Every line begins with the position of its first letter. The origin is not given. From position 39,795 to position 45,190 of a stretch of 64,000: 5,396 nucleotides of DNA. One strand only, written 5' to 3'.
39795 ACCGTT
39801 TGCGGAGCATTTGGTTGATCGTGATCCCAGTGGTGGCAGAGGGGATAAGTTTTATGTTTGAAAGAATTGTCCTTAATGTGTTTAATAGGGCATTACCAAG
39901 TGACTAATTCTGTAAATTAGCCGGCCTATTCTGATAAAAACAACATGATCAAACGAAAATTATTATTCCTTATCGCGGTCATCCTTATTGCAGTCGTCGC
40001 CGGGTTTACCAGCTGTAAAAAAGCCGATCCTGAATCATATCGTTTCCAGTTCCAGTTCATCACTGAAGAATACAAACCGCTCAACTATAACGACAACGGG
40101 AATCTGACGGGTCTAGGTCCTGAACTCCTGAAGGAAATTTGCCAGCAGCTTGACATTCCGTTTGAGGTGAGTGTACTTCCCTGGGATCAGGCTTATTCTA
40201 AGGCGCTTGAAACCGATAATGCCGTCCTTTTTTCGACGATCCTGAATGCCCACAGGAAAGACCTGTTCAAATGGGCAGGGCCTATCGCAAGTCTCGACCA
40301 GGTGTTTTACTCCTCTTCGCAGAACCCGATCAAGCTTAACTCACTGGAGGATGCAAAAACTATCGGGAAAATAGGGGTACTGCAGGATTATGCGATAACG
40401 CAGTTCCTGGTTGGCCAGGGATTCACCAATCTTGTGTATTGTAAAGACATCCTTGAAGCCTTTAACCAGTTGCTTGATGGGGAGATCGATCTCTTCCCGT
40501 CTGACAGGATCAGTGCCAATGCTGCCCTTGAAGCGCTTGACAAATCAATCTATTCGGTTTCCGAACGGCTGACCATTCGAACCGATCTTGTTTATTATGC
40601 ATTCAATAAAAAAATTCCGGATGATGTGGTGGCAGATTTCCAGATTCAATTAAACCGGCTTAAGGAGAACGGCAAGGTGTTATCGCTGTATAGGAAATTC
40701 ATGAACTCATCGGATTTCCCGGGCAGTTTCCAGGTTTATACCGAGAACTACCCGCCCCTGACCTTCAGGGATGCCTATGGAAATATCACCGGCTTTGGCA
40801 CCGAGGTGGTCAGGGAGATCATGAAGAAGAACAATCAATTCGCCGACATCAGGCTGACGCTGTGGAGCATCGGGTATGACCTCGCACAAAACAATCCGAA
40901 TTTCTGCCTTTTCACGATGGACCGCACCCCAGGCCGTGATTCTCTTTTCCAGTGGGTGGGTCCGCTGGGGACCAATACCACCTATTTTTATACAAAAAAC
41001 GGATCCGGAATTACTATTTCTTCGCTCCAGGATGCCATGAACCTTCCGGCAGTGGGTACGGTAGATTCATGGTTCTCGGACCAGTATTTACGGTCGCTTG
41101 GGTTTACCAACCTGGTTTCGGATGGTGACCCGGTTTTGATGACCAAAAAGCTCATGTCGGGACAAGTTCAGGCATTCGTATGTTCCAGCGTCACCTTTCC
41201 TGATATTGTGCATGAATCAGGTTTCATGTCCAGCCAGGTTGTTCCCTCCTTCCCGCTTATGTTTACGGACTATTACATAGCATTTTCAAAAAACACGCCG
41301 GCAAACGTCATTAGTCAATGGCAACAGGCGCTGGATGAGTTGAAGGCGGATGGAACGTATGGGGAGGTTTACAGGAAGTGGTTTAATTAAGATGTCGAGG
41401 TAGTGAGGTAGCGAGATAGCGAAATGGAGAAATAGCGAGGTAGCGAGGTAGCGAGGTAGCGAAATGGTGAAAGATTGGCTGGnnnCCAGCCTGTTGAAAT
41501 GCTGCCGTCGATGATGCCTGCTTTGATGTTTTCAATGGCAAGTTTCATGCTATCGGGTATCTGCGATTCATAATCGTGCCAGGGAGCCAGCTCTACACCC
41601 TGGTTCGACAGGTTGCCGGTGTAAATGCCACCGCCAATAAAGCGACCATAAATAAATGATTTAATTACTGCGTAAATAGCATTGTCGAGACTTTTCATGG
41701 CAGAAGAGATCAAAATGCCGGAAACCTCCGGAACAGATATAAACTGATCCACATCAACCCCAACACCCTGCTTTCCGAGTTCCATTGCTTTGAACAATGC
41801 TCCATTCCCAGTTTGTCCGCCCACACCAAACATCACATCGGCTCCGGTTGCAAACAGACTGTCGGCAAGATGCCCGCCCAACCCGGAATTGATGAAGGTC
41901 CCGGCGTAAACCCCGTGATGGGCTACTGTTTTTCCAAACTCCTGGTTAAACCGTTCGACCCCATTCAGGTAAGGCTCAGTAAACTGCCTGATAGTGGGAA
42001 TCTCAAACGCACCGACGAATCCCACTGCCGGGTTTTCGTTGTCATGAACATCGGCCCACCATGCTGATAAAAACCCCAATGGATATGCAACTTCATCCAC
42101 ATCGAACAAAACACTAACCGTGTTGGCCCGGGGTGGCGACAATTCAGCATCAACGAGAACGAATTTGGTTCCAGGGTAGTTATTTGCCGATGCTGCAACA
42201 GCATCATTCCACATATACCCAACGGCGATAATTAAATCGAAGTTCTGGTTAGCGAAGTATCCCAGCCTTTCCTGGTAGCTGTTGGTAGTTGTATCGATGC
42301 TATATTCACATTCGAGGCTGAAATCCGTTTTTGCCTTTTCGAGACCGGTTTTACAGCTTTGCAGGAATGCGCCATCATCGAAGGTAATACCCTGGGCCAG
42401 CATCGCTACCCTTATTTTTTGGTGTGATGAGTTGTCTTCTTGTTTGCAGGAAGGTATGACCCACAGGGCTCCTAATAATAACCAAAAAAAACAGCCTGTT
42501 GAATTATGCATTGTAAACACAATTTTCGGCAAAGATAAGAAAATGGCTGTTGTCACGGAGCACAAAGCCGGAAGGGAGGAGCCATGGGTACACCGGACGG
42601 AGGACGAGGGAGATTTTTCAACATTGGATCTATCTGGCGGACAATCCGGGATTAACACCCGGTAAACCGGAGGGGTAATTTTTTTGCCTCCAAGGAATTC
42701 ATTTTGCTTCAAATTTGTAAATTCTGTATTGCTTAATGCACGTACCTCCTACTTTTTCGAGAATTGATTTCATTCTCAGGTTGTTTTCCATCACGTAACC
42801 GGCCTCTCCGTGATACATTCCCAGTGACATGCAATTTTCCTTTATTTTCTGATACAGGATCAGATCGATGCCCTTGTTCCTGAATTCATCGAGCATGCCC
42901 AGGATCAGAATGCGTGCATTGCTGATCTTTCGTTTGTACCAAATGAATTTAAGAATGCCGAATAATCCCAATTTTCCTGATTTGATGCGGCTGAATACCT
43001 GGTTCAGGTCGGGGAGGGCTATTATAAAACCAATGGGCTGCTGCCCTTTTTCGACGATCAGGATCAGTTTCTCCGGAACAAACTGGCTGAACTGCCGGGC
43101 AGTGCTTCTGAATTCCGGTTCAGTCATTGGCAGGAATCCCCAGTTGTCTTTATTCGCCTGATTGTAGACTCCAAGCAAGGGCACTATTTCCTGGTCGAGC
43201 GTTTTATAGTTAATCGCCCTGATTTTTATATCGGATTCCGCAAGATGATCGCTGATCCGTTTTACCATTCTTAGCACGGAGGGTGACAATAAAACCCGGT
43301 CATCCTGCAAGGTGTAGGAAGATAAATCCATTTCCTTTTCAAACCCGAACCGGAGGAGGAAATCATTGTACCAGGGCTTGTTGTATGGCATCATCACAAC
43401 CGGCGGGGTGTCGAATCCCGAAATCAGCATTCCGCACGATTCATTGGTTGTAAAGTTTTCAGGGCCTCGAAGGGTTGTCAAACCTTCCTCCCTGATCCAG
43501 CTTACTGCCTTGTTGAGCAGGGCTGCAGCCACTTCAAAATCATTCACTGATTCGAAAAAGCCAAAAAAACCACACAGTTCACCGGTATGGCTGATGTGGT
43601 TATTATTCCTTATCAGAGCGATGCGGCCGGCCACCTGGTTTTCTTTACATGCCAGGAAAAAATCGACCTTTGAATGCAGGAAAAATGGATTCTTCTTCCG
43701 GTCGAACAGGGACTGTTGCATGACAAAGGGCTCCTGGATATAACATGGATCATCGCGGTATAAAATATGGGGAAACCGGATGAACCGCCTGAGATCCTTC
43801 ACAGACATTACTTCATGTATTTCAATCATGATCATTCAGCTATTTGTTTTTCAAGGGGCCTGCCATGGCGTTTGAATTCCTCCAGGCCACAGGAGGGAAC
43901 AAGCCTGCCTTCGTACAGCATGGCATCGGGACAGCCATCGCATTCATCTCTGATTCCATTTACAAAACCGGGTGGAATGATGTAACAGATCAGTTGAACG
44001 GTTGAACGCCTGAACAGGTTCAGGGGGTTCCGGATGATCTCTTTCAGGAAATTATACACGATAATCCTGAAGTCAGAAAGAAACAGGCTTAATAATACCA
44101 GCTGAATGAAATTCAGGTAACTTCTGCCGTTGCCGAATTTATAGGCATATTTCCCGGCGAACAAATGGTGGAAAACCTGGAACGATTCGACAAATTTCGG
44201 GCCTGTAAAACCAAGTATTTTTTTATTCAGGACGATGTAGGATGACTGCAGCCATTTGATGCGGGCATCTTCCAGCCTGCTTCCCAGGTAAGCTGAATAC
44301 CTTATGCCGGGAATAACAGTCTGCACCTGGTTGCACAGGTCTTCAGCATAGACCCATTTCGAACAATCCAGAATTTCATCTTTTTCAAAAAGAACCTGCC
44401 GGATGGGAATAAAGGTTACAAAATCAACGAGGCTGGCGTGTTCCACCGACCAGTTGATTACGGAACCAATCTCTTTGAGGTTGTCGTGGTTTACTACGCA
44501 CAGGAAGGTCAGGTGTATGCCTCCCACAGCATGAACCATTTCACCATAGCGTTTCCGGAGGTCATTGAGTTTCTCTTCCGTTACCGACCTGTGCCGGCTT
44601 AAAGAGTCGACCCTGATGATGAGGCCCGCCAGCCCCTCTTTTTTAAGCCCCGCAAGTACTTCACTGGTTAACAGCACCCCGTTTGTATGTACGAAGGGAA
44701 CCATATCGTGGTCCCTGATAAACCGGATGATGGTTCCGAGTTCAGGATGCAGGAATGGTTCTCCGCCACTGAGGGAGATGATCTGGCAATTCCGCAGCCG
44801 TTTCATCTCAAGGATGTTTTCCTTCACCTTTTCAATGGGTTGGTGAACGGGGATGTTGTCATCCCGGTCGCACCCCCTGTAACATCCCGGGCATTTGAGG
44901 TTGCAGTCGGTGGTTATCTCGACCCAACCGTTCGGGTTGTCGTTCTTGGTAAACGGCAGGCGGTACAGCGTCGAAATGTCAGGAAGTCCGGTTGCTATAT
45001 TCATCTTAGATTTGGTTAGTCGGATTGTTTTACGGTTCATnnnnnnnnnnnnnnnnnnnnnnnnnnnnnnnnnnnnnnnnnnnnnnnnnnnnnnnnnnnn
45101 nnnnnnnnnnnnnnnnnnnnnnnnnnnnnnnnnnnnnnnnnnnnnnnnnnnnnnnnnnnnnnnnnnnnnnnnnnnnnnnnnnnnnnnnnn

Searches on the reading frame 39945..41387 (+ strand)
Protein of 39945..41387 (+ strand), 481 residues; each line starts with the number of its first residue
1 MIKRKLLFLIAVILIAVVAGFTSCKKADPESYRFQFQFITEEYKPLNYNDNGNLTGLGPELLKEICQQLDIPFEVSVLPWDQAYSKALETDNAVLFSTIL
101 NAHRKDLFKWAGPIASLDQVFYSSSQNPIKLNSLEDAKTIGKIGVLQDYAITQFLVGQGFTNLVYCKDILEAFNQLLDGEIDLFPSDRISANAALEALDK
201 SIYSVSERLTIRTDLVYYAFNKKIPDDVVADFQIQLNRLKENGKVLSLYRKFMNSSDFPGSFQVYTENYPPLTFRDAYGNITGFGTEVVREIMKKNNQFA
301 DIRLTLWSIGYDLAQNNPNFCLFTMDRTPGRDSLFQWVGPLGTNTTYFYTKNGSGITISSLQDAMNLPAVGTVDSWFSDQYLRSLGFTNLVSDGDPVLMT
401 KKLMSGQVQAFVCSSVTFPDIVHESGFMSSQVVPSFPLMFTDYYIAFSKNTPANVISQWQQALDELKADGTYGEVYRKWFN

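Call 59: search_protein_families(library=pfam, proteins=[window:39945-41387:+], max_evalue=0.01)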
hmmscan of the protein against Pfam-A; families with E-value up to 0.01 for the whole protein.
window:39945-41387:+ (481 aa): 1 family
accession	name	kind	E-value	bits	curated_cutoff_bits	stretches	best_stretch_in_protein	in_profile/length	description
PF00497.25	SBP_bac_3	-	5.2e-28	97.9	26.4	2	266-481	6-131/132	Bacterial extracellular solute-binding proteins, family 3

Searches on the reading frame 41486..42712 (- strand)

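Call 59: search_protein_families(library=pfam, proteins=[window:41486-42712:-], max_evalue=0.01)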
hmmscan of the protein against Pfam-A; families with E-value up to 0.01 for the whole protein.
window:41486-42712:- (409 aa): 1 family
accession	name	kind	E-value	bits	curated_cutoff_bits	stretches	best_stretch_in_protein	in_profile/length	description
PF02608.20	Bmp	-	6.9e-42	143.9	24.1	1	100-376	2-269/301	ABC transporter substrate-binding protein PnrA-like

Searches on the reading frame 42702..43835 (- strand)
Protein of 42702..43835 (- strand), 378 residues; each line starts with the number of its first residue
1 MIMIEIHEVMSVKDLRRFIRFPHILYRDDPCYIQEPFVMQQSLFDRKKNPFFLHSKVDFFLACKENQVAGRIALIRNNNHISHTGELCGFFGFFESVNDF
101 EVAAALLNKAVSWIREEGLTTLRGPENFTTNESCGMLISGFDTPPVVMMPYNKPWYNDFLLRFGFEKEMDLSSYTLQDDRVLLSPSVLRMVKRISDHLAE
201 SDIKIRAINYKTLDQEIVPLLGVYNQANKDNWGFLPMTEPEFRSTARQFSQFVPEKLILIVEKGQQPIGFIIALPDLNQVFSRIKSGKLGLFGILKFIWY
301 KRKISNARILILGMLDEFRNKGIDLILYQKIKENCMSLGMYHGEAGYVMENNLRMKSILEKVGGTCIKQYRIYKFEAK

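Call 59: search_protein_families(library=pfam, proteins=[window:42702-43835:-], max_evalue=0.01)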
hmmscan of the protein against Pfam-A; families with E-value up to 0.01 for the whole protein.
window:42702-43835:- (378 aa): 1 family
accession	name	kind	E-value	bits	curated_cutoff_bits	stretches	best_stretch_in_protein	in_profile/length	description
PF00583.31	Acetyltransf_1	-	3.8e-06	27.6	20.7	0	239-363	14-115/116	Acetyltransferase (GNAT) family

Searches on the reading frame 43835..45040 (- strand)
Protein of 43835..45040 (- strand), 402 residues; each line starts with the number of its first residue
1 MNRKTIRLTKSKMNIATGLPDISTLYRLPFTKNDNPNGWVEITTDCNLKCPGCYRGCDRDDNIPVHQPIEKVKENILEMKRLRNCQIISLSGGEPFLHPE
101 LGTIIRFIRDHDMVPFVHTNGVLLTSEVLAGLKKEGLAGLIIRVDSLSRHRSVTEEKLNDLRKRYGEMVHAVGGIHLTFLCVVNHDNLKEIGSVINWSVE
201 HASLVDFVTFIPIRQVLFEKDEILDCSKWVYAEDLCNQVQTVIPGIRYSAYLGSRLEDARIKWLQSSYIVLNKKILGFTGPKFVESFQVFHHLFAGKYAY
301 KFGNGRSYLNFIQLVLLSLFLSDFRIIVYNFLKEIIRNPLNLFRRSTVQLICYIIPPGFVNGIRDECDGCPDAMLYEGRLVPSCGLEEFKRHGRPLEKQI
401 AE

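Call 3: search_protein_families(library=pfam, proteins=[window:43835-45040:-], max_evalue=0.01)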
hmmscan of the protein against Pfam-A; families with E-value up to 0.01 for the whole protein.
window:43835-45040:- (402 aa): 2 families
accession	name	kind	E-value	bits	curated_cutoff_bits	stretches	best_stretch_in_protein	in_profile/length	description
PF04055.27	Radical_SAM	-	8e-17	62.3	29.5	1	40-197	1-165/166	Radical SAM superfamily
PF13353.11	Fer4_12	-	6.8e-07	30.1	22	1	44-111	13-77/137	4Fe-4S single cluster domain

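Call 4: search_protein_families(library=ncbifam, proteins=[window:43835-45040:-], max_evalue=0.01)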
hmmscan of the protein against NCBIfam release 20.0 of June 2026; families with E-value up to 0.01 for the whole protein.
window:43835-45040:- (402 aa): 49 families (the best 25 are shown)
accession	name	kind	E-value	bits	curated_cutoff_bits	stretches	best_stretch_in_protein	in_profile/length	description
NF045646.2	rSAM_Se_TrsS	equivalog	8.1e-18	64.2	490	1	40-214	90-267/441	radical SAM (seleno)protein TrsS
NF045702.1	rSAM_GDGT_ether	equivalog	1e-15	57.4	450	1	39-213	89-268/486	tetraether lipid synthase Tes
TIGR04317.1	W_rSAM_matur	equivalog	1.1e-15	57.6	380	1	39-197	7-170/349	tungsten cofactor oxidoreductase radical SAM maturase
TIGR04055.1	rSAM_NirJ2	equivalog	6.8e-15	55.4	500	1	42-211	6-174/326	putative heme d1 biosynthesis radical SAM protein NirJ2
NF038283.1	viperin_w_prok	equivalog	1.5e-13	50.6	180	1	42-150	8-120/281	viperin family antiviral radical SAM protein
TIGR02666.1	moaA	equivalog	9.8e-13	47.8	284.05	1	41-216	15-198/336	GTP 3',8-cyclase MoaA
TIGR04311.1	rSAM_Geo_metal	subfamily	4.1e-12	45.9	400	1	39-203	6-179/423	radical SAM/SPASM family putative metalloenzyme maturase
TIGR04054.1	rSAM_NirJ1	equivalog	5.7e-12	45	650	1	39-175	39-166/387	putative heme d1 biosynthesis radical SAM protein NirJ1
TIGR04347.1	pseudo_SAM_Halo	equivalog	6.8e-12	45.3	525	1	39-175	41-168/390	TIGR04347 family pseudo-SAM/SPASM protein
TIGR04546.1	rSAM_ahbC_deAc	equivalog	9.8e-12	44.4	650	1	28-195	31-197/390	12,18-didecarboxysiroheme deacetylase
NF001199.0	PRK00164.2-1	equivalog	5e-11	42.3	231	1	40-216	16-193/308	GTP 3',8-cyclase MoaA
TIGR02109.1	PQQ_syn_pqqE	equivalog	1.1e-09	37.8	381.35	1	40-200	11-171/358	pyrroloquinoline quinone biosynthesis protein PqqE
TIGR04340.1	rSAM_ACGX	hypoth_equivalog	1.3e-09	37.8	400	1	41-213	8-185/341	radical SAM/SPASM domain protein, ACGX system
TIGR04545.1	rSAM_ahbD_hemeb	equivalog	1.4e-09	37.8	500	1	41-149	5-111/339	heme b synthase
TIGR02668.1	moaA_archaeal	equivalog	1.6e-09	37.2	325.25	1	40-156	14-130/303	GTP 3',8-cyclase MoaA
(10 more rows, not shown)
